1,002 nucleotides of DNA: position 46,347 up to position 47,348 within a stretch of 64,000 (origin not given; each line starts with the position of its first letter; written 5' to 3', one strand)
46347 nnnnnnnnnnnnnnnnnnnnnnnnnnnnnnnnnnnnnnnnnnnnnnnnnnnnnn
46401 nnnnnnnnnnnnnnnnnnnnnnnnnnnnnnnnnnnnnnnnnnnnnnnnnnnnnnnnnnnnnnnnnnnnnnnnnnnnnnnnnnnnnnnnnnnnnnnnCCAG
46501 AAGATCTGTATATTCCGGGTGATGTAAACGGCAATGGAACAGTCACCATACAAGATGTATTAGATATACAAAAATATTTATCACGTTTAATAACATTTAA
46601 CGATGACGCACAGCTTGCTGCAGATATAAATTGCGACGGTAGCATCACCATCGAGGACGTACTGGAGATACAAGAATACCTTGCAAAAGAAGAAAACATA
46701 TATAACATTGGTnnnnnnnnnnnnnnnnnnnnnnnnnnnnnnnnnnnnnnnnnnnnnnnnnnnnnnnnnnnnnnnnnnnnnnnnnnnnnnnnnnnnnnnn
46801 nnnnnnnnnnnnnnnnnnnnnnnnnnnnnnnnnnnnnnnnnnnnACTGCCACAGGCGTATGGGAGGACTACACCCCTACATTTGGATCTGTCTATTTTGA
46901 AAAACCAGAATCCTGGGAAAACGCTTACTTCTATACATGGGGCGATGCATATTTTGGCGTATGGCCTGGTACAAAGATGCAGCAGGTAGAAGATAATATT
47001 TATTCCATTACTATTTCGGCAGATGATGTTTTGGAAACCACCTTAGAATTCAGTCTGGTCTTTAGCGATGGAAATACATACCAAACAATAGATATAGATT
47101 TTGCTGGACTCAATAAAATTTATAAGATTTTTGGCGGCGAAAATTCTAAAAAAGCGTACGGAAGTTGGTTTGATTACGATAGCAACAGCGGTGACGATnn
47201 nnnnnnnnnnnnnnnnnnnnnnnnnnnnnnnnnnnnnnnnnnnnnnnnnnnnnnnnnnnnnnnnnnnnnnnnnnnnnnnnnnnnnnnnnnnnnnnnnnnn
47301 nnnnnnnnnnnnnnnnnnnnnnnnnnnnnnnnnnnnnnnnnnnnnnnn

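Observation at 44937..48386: Dockerin-bearing PhoA-type alkaline phosphatase decorated with starch-binding-like modules: candidate scaffold-tethered glycan phosphatase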

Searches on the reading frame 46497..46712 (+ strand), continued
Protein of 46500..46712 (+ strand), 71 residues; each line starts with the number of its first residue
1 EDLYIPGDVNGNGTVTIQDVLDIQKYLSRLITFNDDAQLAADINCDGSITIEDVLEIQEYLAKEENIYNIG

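Call 110: search_protein_families(library=pfam, proteins=[L036:5151-7001:+, L036:7190-8458:+, L036:8963-9670:-], max_evalue=1)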
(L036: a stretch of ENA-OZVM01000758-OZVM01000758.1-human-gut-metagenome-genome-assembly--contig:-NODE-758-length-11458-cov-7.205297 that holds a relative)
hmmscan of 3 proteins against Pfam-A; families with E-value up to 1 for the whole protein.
L036:5151-7001:+ (617 aa): 9 families
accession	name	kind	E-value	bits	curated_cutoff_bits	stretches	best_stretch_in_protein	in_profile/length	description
PF00404.24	Dockerin_1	-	8e-14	52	22.9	1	38-93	1-56/57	Dockerin type I domain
PF13202.12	EF-hand_5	-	2.8e-06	27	25.9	2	68-83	3-18/25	EF hand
PF04886.17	PT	-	1.7e-05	24.7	26.2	2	289-319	5-35/36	PT disordered repeat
PF00036.39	EF-hand_1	-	9.5e-05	22.1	25.4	1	68-84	4-20/29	EF hand domain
PF13405.12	EF-hand_6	-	0.0012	18.8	25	1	68-85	4-21/30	EF-hand domain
PF13499.12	EF-hand_7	-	0.0041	17.9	30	1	32-85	5-61/67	EF-hand domain pair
PF13833.12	EF-hand_8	-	0.021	15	28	0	36-55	31-50/54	EF-hand domain pair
PF22666.2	Glyco_hydro_2_N2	-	0.23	11.9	27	0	381-448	65-129/167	Glycosyl hydrolase 2 galactose-binding domain-like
PF22947.2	ULD_3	-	0.37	11.3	27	0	138-154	96-112/115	Leucine--tRNA ligase, ubiquitin-like domain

L036:7190-8458:+ (423 aa): 5 families
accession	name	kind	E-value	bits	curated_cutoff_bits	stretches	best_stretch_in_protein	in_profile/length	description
PF01595.25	CNNM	-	2.5e-52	177.6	28.4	1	10-186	2-181/181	Cyclin M transmembrane N-terminal domain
PF03471.22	CorC_HlyC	-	6.8e-17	61.7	27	1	337-413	3-79/81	Transporter associated domain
PF00571.33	CBS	-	5.5e-16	59.1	24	2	203-259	3-56/57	CBS domain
PF17727.6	CtsR_C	-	0.0085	16.7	23.8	1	163-195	16-48/72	CtsR C-terminal dimerization domain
PF16250.10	DUF4907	-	0.12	12.6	25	0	149-170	46-66/67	Domain of unknown function (DUF4907)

L036:8963-9670:- (236 aa): 2 families
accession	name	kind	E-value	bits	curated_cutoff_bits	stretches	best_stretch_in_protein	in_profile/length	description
PF09397.16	FtsK_gamma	-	8.7e-30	102.7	30.6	1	162-223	2-63/63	Ftsk gamma domain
PF01580.24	FtsK_SpoIIIE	-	1.2e-16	61.3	24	1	2-49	170-221/221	FtsK/SpoIIIE family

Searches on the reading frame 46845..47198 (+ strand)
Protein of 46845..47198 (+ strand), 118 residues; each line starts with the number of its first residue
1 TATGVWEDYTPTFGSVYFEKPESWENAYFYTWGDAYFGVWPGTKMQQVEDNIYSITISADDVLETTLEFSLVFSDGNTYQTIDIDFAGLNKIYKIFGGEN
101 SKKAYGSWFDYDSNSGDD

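Call 6: search_protein_families(library=pfam, proteins=[window:46845-47198:+], max_evalue=10)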
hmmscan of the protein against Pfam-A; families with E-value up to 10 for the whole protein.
seq(118 aa): 1 family
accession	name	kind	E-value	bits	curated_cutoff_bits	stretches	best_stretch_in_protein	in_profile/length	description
PF16738.10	CBM26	-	8.8e-14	51.9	28.1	1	16-85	1-69/70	Starch-binding module 26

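Call 21: search_solved_structures(query=window:46845-47198:+, max_evalue=1, show_alignments=4)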
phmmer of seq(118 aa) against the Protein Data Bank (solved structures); distinct sequences matched with E-value up to 1: 5.
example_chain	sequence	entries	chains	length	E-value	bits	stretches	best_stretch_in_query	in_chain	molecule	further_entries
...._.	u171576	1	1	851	0.00013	25.2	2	12-94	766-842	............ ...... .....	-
2nlv_A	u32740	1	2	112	0.081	16.2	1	56-95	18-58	XisI protein-like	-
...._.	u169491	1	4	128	0.15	15.3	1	9-35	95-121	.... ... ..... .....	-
8g3m_E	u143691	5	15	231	0.16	15.2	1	9-35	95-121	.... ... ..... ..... | FNI9 IgG heavy chain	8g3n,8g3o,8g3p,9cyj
6d6t_I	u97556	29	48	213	0.64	13.3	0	2-114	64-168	Kappa Fab Light Chain | Kappa Fab_1F4 Light Chain | Kappa Fab 1F4 Light Chain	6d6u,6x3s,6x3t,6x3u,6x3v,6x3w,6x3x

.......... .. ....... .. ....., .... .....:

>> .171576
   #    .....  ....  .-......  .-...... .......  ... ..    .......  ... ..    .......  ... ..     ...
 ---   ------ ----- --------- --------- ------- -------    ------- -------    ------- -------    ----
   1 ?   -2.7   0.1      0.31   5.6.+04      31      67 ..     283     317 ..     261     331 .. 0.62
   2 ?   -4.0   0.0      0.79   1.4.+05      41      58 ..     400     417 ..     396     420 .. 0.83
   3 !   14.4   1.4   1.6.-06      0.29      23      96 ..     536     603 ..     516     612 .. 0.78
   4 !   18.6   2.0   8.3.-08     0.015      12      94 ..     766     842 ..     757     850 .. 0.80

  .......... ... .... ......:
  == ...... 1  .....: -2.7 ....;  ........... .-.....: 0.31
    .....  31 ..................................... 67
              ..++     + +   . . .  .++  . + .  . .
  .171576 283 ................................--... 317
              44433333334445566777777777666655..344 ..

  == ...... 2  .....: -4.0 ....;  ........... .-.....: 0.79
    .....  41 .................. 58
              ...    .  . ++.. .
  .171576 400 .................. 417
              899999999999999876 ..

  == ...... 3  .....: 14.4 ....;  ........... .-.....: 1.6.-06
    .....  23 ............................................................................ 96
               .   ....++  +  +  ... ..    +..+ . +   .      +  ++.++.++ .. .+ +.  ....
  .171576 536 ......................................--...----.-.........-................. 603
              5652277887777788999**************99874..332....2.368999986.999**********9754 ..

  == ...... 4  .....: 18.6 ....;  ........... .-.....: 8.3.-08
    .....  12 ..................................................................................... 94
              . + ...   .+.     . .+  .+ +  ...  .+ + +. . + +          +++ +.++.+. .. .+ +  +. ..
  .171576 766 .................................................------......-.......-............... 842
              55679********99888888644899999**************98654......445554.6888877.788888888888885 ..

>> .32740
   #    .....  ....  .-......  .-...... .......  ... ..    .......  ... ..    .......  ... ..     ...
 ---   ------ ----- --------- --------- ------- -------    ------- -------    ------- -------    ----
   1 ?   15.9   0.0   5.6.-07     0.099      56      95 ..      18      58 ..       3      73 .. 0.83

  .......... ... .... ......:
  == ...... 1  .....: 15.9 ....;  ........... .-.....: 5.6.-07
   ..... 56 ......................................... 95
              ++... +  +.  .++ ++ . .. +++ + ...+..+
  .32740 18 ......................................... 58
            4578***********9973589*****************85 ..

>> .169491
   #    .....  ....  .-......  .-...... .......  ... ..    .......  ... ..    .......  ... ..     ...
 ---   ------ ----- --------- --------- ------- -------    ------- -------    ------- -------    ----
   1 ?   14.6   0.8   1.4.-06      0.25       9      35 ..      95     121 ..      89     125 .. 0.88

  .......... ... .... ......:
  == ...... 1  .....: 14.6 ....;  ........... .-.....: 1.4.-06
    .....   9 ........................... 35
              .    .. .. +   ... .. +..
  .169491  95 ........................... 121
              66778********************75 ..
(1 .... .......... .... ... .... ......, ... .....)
